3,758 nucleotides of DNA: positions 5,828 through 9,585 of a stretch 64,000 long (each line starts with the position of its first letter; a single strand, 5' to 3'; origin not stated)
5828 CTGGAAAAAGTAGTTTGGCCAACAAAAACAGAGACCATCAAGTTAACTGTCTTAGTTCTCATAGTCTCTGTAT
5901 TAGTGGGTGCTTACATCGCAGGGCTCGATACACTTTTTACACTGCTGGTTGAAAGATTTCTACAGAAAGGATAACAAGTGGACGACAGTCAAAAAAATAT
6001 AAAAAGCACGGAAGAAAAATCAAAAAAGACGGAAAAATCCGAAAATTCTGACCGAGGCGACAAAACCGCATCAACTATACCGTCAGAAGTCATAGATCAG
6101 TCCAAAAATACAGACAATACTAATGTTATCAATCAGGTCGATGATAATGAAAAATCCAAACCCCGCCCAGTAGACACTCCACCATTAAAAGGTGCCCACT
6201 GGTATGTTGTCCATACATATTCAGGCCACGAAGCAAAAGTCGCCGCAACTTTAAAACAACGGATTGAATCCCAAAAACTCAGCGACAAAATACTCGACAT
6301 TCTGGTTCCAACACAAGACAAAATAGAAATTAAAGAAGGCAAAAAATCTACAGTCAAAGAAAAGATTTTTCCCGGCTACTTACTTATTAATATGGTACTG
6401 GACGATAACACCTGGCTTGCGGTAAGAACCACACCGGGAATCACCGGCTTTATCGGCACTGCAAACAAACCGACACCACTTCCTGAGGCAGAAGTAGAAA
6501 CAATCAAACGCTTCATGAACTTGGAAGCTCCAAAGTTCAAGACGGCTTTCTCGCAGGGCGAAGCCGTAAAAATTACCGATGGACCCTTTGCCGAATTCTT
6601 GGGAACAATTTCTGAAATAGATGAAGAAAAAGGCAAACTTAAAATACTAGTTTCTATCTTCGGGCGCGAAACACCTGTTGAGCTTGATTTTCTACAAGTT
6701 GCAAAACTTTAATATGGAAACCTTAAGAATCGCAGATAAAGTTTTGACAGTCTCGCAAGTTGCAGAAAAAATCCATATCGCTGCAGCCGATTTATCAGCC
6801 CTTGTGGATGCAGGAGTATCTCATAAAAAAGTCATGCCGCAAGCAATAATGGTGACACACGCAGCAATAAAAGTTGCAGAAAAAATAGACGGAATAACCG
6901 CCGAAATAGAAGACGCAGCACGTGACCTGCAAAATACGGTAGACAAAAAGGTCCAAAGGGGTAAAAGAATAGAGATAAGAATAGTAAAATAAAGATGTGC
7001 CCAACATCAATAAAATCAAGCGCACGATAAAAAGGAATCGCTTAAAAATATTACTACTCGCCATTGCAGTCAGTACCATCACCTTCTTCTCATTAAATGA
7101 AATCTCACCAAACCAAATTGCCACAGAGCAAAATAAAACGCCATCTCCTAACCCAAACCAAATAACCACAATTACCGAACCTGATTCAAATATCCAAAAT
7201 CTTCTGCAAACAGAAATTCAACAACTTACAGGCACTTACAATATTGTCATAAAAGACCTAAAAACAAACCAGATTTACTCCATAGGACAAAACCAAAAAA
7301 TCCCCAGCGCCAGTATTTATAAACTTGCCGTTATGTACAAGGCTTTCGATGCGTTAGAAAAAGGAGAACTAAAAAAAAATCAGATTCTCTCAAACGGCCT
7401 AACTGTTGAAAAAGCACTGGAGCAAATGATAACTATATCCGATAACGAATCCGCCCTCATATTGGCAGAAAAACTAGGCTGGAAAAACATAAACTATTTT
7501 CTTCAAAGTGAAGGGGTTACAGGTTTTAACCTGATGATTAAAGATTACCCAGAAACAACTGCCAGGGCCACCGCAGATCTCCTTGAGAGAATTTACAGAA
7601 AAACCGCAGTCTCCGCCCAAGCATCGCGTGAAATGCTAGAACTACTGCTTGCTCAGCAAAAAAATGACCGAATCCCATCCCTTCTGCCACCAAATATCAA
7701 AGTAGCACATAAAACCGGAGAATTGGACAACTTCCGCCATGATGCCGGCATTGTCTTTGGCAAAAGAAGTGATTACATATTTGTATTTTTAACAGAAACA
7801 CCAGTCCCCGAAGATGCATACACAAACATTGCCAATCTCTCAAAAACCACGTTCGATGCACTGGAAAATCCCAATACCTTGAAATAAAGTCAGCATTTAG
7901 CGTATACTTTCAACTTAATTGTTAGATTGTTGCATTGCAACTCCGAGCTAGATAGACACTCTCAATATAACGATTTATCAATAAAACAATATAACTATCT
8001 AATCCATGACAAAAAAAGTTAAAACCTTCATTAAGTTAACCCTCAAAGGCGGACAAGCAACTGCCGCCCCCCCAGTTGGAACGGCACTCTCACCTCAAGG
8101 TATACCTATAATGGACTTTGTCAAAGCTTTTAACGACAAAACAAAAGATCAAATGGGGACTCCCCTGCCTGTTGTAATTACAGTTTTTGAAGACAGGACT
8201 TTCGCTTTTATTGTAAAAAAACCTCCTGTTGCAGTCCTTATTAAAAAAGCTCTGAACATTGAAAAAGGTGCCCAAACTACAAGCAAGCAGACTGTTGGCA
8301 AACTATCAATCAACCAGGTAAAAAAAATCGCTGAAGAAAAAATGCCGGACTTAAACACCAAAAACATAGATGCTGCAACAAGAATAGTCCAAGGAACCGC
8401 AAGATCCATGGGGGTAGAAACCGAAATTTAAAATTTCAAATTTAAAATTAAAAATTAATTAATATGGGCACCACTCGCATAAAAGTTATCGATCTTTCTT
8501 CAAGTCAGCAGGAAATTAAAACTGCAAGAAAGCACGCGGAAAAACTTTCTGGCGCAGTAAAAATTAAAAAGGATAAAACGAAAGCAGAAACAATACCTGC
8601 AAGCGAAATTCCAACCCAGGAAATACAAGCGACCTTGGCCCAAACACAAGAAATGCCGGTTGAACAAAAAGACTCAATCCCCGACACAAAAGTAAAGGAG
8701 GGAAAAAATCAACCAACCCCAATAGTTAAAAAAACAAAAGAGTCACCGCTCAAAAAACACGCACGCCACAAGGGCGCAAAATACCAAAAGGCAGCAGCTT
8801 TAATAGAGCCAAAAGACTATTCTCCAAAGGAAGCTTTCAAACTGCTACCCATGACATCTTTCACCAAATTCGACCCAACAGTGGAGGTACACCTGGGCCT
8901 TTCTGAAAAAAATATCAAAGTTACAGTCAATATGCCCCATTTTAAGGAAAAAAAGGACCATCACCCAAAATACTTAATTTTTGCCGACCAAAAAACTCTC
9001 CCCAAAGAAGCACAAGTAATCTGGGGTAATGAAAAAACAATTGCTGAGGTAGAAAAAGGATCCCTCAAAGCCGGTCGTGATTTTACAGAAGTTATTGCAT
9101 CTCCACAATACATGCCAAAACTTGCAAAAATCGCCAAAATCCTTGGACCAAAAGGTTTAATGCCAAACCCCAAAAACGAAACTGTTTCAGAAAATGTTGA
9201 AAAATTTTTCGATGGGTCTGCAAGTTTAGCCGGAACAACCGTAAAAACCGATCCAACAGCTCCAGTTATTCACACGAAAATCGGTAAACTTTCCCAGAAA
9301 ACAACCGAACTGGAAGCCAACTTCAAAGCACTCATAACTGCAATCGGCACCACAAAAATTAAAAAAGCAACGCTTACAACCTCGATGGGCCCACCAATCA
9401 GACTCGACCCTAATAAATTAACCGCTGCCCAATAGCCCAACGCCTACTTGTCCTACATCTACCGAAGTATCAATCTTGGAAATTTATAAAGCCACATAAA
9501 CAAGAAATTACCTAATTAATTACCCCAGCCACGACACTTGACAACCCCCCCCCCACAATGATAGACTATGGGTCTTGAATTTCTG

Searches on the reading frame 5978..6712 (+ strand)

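Call 3: search_protein_families(library=pfam, proteins=[window:5978-6712:+], max_evalue=0.1)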
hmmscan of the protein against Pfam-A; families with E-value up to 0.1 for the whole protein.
window:5978-6712:+ (244 aa): 2 families
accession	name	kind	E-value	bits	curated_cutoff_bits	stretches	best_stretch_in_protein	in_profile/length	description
PF02357.24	NusG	-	1.8e-29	102.5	22.2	1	74-176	2-92/93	Transcription termination factor nusG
PF00467.35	KOW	-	1e-05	25.6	22.3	1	194-220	2-28/32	KOW motif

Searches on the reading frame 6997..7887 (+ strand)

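Call 3: search_protein_families(library=pfam, proteins=[window:6997-7887:+], max_evalue=0.1)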
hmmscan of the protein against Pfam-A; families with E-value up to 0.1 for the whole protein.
window:6997-7887:+ (296 aa): 3 families
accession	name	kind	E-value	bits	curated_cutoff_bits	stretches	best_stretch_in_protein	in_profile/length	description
PF13354.11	Beta-lactamase2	-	2.1e-42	145.3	22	1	83-266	2-214/214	Beta-lactamase enzyme family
PF00768.25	Peptidase_S11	-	0.0034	17.3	27.6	1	83-137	15-70/239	D-alanyl-D-alanine carboxypeptidase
PF08579.17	RPM2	-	0.072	13.9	27.6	0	57-130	12-80/119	Mitochondrial ribonuclease P subunit (RPM2)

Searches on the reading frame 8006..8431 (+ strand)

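Call 3: search_protein_families(library=pfam, proteins=[window:8006-8431:+], max_evalue=0.1)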
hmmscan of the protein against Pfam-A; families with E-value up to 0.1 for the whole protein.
window:8006-8431:+ (141 aa): 2 families
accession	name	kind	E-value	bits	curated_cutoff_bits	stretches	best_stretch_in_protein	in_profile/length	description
PF00298.24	Ribosomal_L11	-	5.3e-25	88.1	21.4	1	71-138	1-68/69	Ribosomal protein L11, RNA binding domain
PF03946.19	Ribosomal_L11_N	-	2.8e-24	85.1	32.9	1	9-66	1-58/58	Ribosomal protein L11, N-terminal domain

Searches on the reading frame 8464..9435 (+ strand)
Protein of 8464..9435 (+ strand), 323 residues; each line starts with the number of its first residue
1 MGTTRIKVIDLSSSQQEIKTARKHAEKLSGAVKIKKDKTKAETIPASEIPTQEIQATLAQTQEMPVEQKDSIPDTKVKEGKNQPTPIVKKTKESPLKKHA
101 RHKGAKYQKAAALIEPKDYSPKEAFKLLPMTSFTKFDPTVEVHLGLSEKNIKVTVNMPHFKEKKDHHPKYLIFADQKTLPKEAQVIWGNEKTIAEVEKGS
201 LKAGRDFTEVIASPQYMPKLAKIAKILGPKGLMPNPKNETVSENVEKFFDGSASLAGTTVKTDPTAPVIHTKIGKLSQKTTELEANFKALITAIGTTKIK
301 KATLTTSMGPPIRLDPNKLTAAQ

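Call 3: search_protein_families(library=pfam, proteins=[window:8464-9435:+], max_evalue=0.1)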
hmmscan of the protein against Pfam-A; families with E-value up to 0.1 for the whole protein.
window:8464-9435:+ (323 aa): 1 family
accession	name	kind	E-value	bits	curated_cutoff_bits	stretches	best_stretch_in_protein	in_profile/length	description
PF00687.26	Ribosomal_L1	-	6.3e-24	85.1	32.2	1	132-310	5-198/198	Ribosomal protein L1p/L10e family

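Call 33: find_related_loci(query=window:8464-9435:+, collection=metagenome_contigs, flank=9000)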
Query window:8464-9435:+ (323 aa) in metagenome_contigs; peptide patterns used: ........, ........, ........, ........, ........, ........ (x = any residue, [..] = any of these).
510 stretches matched a pattern; 1 encode a relative of the query (tblastn E <= 1e-3); 1 distinct loci.
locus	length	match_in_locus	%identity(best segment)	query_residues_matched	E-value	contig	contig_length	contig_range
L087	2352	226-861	34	117-319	1e-26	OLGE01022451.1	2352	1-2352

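Call 42: find_homologous_proteins(query=window:8464-9435:+, max_evalue=1e-20)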
Query window:8464-9435:+ (323 aa): 1531 proteins with E <= 1e-20 among 7744 candidates; the best 120 are listed.
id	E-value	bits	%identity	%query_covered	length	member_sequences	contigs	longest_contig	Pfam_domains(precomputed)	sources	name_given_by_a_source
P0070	2.1e-201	686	100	100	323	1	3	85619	PF00687.27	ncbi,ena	-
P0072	2.7e-109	383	60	100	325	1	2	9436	PF00687.27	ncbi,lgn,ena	-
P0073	1.6e-107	378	59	100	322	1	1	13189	PF00687.27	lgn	-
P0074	7.4e-106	372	60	99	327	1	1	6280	PF00687.27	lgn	-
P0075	2.8e-100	354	55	100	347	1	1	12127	PF00687.27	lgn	-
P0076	4.8e-99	350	58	100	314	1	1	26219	PF00687.27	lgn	-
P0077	4.2e-96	340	56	100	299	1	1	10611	PF00687.27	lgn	-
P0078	5.1e-93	330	57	100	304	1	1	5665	PF00687.27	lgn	-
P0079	3.9e-92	327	54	98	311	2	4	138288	PF00687.27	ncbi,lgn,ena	-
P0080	3.7e-91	324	55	98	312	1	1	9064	PF00687.27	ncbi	-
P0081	6.0e-91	323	53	98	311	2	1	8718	PF00687.27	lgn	-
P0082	1.0e-90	322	55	98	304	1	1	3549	PF00687.27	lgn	-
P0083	1.4e-90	322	56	98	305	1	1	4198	PF00687.27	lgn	-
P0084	2.9e-90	321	54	98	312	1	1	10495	PF00687.27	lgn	-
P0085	5.2e-90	320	54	99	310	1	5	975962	PF00687.27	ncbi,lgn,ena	-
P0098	1.3e-86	309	53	99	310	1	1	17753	PF00687.27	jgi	jgi:large subunit ribosomal protein L1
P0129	2.5e-79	285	48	99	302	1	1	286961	PF00687.27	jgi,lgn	jgi:large subunit ribosomal protein L1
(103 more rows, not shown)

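Call 43: find_encoding_contigs(protein=P0076, flank=8000, max_places=2)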
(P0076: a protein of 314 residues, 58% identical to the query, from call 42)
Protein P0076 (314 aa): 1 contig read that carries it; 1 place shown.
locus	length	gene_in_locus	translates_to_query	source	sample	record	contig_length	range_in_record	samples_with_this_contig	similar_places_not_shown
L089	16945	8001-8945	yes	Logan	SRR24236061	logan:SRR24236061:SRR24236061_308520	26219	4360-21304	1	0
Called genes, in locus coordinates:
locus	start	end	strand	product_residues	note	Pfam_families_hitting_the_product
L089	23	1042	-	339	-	-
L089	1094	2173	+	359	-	PF01321:Creatinase_N, PF00557:Peptidase_M24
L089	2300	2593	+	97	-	-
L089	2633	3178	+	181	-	-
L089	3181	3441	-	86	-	PF00076:RRM_1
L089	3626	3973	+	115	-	-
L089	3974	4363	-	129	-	-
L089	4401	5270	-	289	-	PF00483:NTP_transferase, PF12804:NTP_transf_3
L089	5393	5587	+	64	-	PF00584:SecE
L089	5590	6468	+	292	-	PF02357:NusG, PF00467:KOW (weak)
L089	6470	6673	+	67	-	-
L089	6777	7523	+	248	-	PF13354:Beta-lactamase2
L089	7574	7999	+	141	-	PF03946:Ribosomal_L11_N, PF00298:Ribosomal_L11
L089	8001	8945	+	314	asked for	PF00687:Ribosomal_L1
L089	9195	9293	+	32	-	-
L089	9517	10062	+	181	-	PF00466:Ribosomal_L10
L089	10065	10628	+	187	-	PF16320:Ribosomal_L12_N, PF00542:Ribosomal_L12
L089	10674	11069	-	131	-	PF13620:CarboxypepD_reg (weak)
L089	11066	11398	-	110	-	PF13473:Cupredoxin_1 (weak)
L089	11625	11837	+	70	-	PF12728:HTH_17, PF13411:MerR_1, PF00376:MerR (weak)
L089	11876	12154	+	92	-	-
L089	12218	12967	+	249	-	PF00459:Inositol_P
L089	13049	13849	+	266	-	PF08282:Hydrolase_3, PF03332:PMM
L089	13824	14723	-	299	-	PF16268:DUF4921 (faint), PF01087:GalP_UDP_transf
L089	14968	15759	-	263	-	PF03808:Glyco_tran_WecG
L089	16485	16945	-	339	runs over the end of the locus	PF00022:Actin (faint), PF06723:MreB_Mbl, PF00012:HSP70 (weak), PF14450:FtsA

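Call 44: find_encoding_contigs(protein=P0073, flank=8000, max_places=2)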
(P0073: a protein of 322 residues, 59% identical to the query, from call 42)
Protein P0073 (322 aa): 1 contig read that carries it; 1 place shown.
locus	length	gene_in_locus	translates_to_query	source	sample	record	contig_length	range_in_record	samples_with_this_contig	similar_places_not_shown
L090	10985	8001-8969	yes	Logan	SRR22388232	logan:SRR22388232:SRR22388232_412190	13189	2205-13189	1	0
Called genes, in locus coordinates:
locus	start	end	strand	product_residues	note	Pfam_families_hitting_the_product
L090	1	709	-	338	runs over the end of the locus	-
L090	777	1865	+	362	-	PF01321:Creatinase_N, PF00557:Peptidase_M24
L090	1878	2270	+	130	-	-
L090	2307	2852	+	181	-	-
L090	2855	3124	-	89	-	PF00076:RRM_1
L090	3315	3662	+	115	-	-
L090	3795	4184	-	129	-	-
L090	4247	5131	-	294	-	PF00483:NTP_transferase, PF12804:NTP_transf_3 (weak)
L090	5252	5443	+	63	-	PF00584:SecE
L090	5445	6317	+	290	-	PF00467:KOW (faint), PF02357:NusG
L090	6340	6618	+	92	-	-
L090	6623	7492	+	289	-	PF13354:Beta-lactamase2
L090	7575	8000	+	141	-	PF03946:Ribosomal_L11_N, PF00298:Ribosomal_L11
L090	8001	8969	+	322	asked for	PF00687:Ribosomal_L1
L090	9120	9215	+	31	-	-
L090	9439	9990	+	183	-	PF00466:Ribosomal_L10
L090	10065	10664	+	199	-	PF16320:Ribosomal_L12_N, PF00542:Ribosomal_L12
